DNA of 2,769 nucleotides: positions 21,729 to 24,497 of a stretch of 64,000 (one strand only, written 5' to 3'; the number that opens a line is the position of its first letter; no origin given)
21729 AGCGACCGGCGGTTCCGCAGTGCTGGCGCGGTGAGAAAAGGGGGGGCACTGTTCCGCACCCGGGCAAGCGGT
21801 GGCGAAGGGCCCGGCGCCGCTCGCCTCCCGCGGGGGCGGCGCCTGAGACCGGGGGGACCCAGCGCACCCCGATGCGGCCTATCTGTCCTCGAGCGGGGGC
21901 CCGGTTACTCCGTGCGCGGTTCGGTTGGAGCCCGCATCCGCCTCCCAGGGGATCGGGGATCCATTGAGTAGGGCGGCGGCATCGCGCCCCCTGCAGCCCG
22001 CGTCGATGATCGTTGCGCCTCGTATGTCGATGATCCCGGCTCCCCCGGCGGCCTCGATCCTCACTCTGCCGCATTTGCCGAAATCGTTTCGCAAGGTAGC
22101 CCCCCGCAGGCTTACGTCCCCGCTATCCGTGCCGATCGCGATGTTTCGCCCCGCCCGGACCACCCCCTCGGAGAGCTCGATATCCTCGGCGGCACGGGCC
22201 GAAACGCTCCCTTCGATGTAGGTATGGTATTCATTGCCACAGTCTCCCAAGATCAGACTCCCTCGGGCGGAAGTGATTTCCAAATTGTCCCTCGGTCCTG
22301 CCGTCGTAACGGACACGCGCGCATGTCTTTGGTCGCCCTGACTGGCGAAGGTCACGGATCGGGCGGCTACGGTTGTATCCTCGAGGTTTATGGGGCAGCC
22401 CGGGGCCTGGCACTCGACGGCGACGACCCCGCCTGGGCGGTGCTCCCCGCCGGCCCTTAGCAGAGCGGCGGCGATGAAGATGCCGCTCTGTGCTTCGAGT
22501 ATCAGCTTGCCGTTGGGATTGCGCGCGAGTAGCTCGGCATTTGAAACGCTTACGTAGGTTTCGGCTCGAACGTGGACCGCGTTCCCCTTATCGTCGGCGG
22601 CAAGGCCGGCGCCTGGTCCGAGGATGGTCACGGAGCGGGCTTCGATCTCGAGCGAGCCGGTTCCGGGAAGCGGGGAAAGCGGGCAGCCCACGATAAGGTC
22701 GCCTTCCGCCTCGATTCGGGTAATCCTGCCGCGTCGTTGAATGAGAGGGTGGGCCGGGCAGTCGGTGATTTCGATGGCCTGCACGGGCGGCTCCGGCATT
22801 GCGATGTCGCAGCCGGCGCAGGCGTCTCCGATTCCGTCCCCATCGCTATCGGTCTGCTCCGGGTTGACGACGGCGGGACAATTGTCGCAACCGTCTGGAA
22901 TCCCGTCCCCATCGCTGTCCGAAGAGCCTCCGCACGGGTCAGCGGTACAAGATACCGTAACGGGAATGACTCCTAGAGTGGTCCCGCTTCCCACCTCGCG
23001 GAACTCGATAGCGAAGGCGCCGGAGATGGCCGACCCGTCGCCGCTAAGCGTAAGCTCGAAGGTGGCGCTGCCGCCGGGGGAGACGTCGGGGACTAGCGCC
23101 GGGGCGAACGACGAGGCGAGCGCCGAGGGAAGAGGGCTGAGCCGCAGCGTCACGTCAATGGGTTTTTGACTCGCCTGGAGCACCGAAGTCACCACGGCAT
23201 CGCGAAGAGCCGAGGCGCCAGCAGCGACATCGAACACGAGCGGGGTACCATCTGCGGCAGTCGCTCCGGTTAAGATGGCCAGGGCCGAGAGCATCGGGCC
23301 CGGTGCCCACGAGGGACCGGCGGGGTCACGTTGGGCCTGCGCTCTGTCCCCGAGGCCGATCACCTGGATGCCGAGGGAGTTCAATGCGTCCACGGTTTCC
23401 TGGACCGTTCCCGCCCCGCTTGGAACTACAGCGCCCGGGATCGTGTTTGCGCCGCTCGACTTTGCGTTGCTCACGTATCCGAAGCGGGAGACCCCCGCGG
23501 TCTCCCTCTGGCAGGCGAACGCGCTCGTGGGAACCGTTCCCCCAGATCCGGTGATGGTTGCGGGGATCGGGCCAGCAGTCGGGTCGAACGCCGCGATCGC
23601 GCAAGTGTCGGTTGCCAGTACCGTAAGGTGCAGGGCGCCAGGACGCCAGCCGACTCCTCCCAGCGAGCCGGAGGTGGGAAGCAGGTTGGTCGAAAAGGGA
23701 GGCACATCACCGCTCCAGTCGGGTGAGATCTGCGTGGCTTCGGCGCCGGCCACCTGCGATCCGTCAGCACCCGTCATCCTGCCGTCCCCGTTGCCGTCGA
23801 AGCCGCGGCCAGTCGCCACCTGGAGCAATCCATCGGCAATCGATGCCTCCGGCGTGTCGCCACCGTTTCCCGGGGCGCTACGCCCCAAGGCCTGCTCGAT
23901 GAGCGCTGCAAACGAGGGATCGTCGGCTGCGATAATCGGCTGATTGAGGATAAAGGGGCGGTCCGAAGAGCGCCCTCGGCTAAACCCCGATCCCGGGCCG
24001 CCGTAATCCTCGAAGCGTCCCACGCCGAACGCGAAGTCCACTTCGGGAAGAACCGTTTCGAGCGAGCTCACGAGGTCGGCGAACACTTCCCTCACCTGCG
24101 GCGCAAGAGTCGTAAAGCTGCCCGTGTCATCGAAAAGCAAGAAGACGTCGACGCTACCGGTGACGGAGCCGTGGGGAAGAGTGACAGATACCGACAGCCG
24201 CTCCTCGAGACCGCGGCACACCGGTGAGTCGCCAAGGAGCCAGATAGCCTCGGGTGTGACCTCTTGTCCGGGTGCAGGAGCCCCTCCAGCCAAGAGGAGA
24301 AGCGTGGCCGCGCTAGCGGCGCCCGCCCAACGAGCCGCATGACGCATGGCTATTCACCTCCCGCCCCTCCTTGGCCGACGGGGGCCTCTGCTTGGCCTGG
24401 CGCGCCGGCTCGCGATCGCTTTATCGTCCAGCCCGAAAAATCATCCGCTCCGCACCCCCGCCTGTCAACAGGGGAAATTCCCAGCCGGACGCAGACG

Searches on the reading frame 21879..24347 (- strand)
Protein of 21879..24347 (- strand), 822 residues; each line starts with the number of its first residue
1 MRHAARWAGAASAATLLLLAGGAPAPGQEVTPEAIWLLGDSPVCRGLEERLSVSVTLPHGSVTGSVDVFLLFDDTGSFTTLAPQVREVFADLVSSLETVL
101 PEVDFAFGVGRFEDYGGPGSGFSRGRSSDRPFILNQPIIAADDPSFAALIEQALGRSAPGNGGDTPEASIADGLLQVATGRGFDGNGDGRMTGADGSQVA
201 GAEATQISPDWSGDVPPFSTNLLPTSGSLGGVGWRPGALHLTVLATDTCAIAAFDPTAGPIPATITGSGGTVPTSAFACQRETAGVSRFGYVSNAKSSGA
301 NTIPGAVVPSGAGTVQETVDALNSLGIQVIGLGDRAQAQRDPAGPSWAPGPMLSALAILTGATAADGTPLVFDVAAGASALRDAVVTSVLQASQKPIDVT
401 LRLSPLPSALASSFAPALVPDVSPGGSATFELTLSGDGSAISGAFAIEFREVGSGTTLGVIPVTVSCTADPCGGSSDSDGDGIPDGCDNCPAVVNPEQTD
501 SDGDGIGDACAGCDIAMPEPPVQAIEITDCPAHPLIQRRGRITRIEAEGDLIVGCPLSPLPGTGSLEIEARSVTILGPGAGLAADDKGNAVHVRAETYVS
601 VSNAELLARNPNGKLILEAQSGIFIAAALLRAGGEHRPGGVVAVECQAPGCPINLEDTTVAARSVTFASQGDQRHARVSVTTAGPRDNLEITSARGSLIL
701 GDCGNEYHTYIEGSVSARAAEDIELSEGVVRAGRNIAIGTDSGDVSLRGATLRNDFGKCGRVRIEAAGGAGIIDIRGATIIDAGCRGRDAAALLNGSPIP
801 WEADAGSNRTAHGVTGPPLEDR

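Call 4: search_protein_families(library=pfam, proteins=[window:21879-24347:-], max_evalue=0.01)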
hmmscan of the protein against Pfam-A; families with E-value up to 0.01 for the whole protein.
window:21879-24347:- (822 aa): 2 families
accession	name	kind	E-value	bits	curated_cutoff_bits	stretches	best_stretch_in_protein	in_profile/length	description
PF02412.23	TSP_3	-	5.8e-05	23.1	25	1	470-498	10-36/36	Thrombospondin type 3 repeat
PF24909.1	vWA_SIBA-E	-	0.00053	20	27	0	51-125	23-93/284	Integrin beta-like protein A-E, vWA-like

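Call 5: search_protein_families(library=ncbifam, proteins=[window:21879-24347:-], max_evalue=0.01)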
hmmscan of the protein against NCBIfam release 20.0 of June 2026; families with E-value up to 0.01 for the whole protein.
window:21879-24347:- (822 aa): 2 families
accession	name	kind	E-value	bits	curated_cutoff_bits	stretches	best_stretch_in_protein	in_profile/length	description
NF047638.1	throspo3_MtsC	equivalog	2.8e-09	36.4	350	1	470-514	59-103/428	cell-cell cohesion MYXO-CTERM protein MtsC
NF045500.1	Omp28_seleno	equivalog_domain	2e-08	34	200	1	476-514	273-311/377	Omp28-related selenoprotein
